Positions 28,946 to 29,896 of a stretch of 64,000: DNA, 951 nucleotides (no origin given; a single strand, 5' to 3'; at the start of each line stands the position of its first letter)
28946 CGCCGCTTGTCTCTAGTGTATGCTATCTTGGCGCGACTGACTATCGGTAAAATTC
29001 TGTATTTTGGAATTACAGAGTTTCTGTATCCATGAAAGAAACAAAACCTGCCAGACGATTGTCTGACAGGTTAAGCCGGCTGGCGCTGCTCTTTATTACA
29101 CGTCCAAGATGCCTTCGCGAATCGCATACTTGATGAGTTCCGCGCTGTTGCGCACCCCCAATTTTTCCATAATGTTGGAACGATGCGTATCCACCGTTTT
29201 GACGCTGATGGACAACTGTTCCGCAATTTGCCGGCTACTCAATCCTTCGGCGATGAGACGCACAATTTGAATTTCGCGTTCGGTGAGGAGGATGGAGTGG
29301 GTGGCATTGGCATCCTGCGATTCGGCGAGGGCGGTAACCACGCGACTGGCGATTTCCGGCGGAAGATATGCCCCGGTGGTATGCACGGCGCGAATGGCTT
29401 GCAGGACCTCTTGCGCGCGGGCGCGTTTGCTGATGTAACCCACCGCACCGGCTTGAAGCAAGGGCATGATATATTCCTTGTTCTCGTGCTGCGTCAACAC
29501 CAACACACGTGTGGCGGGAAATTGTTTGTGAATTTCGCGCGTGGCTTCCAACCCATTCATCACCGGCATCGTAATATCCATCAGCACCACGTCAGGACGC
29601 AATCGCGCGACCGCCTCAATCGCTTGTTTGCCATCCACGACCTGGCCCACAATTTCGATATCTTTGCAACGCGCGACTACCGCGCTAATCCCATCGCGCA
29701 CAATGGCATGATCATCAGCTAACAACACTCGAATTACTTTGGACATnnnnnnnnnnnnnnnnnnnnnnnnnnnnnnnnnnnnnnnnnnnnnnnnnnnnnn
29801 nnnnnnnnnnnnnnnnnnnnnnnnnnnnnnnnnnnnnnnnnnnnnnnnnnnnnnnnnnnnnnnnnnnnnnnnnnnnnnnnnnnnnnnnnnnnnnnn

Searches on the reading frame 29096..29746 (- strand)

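Call 15: search_protein_families(library=pfam, proteins=[window:29096-29746:-], max_evalue=0.001)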
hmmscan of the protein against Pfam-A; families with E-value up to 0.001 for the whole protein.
window:29096-29746:- (216 aa): 6 families
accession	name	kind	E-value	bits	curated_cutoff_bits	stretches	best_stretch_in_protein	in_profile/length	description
PF00072.30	Response_reg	-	1.1e-27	96.8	30.2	1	7-119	1-111/111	Response regulator receiver domain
PF00196.25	GerE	-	2.6e-21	75.4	23.5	1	154-208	3-57/57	Bacterial regulatory proteins, luxR family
PF08281.18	Sigma70_r4_2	-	3.9e-07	30.1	25.7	1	154-196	11-54/54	Sigma-70, region 4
PF13384.12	HTH_23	-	9.1e-06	25.8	24.6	1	157-187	6-36/50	Homeodomain-like domain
PF13551.12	HTH_29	-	0.00054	20.4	28.1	0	159-189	2-33/64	Winged helix-turn helix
PF02796.21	HTH_7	-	0.00074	20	23.8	0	160-185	13-38/45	Helix-turn-helix domain of resolvase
